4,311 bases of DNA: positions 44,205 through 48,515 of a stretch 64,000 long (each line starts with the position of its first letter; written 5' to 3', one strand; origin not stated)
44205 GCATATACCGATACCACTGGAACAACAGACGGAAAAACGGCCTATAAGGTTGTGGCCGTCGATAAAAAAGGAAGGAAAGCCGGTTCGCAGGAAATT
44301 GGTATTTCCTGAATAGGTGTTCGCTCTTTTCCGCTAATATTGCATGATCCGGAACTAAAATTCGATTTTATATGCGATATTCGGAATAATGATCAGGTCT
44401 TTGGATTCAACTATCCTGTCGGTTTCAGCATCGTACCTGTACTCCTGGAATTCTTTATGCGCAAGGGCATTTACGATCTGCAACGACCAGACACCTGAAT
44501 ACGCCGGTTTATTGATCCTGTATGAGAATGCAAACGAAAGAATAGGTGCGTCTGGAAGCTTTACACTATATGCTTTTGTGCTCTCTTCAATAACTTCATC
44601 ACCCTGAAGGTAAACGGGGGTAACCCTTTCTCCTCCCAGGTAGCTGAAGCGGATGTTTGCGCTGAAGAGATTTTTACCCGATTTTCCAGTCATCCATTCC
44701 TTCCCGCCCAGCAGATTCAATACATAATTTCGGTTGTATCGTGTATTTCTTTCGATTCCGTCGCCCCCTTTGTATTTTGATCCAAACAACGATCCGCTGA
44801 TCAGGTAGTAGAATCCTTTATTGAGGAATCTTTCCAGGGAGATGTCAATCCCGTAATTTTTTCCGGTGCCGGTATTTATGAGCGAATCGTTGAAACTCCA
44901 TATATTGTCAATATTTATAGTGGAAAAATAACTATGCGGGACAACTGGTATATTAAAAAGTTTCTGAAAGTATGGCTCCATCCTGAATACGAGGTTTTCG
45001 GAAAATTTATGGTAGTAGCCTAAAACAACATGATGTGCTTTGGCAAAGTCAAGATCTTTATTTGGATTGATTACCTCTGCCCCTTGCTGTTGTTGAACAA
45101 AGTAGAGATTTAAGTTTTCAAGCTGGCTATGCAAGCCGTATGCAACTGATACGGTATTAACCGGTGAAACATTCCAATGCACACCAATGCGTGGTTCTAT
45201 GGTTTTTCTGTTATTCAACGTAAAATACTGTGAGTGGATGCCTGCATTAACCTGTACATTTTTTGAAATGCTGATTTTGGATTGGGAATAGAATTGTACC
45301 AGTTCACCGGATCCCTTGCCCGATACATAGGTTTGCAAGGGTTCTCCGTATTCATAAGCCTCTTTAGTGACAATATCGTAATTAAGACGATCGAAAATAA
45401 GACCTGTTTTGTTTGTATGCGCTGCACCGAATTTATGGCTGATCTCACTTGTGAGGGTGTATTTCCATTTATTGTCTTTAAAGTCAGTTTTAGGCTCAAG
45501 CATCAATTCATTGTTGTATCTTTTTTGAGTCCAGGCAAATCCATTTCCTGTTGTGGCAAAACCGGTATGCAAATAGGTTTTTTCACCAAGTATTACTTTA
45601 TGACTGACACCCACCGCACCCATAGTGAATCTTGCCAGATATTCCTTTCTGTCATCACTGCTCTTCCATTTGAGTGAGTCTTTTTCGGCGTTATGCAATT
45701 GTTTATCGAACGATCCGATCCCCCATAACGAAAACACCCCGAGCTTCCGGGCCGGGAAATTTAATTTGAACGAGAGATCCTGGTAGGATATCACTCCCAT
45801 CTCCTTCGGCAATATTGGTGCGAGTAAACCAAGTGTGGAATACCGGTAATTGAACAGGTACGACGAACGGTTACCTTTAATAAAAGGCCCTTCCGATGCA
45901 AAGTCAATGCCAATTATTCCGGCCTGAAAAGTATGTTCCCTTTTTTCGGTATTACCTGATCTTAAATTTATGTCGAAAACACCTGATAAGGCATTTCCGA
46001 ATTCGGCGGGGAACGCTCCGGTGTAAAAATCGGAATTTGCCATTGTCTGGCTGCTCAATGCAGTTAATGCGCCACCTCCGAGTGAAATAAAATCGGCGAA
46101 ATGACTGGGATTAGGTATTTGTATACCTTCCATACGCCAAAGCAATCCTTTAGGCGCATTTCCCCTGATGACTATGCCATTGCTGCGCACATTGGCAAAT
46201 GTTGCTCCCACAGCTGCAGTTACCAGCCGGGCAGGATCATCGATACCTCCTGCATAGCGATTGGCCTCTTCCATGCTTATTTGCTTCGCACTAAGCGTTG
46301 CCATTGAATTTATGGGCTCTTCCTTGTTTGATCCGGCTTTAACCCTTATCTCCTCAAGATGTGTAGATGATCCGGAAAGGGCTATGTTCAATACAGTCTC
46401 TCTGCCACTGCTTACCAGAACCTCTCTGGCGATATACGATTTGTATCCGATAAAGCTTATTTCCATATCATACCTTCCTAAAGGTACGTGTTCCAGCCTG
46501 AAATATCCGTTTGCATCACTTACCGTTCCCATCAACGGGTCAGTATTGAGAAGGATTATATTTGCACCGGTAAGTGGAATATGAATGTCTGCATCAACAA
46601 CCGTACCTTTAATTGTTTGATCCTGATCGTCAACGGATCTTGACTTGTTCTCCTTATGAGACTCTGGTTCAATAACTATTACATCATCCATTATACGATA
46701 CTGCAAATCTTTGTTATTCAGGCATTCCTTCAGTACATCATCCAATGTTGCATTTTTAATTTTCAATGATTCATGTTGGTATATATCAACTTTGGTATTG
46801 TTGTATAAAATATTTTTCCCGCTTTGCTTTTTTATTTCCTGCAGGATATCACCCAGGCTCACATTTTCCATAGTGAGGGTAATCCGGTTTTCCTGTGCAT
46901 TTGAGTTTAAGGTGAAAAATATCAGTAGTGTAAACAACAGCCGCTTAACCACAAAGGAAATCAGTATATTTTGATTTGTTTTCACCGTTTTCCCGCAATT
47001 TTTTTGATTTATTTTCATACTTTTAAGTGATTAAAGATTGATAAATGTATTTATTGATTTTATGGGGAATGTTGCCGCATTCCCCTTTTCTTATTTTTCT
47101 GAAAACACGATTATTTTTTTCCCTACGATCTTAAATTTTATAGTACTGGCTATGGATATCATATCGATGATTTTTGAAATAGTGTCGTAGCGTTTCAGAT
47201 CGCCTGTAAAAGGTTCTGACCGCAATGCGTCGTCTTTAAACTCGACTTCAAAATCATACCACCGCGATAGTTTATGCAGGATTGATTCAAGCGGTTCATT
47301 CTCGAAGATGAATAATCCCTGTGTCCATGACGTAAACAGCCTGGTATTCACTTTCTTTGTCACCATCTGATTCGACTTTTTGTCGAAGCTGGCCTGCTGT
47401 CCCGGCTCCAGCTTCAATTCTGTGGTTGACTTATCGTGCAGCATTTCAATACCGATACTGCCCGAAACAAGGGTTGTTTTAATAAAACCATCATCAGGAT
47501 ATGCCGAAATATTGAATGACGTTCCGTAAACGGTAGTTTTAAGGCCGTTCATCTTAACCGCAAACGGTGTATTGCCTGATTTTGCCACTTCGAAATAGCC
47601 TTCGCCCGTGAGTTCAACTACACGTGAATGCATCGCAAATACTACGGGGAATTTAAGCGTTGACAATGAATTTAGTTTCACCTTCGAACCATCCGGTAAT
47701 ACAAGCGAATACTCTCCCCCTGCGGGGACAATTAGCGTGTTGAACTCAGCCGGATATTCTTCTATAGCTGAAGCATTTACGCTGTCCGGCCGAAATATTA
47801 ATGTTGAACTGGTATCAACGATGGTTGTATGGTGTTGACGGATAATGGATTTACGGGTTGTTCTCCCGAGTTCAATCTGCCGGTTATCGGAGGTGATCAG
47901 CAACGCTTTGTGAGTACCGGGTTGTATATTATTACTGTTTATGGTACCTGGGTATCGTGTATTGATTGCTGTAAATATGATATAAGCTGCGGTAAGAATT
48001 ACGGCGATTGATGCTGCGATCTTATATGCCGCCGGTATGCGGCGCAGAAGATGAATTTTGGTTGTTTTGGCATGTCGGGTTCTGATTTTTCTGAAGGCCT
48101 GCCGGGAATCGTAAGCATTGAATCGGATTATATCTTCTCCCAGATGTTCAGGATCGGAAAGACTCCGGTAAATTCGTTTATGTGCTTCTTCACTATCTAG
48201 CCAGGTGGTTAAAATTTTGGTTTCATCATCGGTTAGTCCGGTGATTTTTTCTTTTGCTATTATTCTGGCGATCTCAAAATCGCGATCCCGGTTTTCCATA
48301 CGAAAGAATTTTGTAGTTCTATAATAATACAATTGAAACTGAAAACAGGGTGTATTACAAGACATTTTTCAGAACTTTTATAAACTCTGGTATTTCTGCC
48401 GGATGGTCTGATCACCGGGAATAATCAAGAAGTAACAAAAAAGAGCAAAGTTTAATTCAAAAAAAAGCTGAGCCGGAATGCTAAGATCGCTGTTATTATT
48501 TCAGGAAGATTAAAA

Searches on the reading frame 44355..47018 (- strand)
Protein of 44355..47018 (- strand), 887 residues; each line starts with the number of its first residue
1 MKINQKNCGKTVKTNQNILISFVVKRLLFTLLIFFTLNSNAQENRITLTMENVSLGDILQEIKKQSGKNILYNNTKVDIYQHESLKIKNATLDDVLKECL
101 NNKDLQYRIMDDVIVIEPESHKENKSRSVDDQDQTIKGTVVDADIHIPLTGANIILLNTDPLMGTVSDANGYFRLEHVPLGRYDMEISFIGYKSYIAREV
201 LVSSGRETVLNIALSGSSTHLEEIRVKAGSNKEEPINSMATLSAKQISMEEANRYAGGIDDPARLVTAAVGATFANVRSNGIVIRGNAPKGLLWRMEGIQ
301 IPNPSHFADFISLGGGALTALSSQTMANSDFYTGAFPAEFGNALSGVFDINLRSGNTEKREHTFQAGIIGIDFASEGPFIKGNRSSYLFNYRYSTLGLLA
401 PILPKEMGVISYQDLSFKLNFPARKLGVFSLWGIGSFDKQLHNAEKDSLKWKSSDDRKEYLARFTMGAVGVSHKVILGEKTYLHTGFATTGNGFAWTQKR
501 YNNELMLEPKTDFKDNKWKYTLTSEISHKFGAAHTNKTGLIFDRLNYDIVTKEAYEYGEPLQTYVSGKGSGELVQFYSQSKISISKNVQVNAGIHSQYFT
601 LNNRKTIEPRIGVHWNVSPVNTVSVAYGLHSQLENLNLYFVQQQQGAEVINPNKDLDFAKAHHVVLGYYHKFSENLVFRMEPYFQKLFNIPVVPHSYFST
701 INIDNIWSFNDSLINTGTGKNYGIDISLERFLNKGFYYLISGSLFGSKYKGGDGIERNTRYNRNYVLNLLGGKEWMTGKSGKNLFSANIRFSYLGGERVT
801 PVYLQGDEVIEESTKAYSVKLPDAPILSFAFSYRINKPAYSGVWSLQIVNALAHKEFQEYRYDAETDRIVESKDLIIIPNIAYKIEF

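Call 60: search_protein_families(library=pfam, proteins=[window:44355-47018:-], max_evalue=0.000001)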
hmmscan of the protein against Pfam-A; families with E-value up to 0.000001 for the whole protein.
window:44355-47018:- (887 aa): 3 families
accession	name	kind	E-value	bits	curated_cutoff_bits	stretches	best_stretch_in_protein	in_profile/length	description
PF13620.12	CarboxypepD_reg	-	1e-16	61.5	32.3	1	135-215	1-82/82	Carboxypeptidase regulatory-like domain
PF13715.12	CarbopepD_reg_2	-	2e-15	57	32.2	1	136-226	1-88/88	CarboxypepD_reg-like domain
PF07660.19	STN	-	3.5e-10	40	28.4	1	69-118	2-51/52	Secretin and TonB N terminus short domain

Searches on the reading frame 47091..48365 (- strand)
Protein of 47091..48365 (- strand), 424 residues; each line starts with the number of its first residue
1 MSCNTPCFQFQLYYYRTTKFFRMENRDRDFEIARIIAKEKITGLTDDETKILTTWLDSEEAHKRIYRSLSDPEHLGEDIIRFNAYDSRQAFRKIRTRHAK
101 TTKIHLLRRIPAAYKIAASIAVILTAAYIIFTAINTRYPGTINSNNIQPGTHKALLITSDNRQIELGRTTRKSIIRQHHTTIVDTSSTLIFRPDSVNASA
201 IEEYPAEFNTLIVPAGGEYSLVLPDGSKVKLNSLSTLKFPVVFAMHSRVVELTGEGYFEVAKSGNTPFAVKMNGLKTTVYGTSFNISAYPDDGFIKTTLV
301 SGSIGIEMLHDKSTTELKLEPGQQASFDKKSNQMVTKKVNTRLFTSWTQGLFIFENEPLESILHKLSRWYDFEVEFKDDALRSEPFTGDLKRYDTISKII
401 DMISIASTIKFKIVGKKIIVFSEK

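Call 61: search_protein_families(library=pfam, proteins=[window:47091-48365:-], max_evalue=0.000001)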
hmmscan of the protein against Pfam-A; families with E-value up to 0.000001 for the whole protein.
window:47091-48365:- (424 aa): 2 families
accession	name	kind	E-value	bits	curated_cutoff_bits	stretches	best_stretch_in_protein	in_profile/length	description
PF16344.10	FecR_C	-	2.3e-22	79.2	24.4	1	352-420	2-70/70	FecR, C-terminal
PF04773.18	FecR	-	1e-11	45.6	24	1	213-304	5-96/97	FecR protein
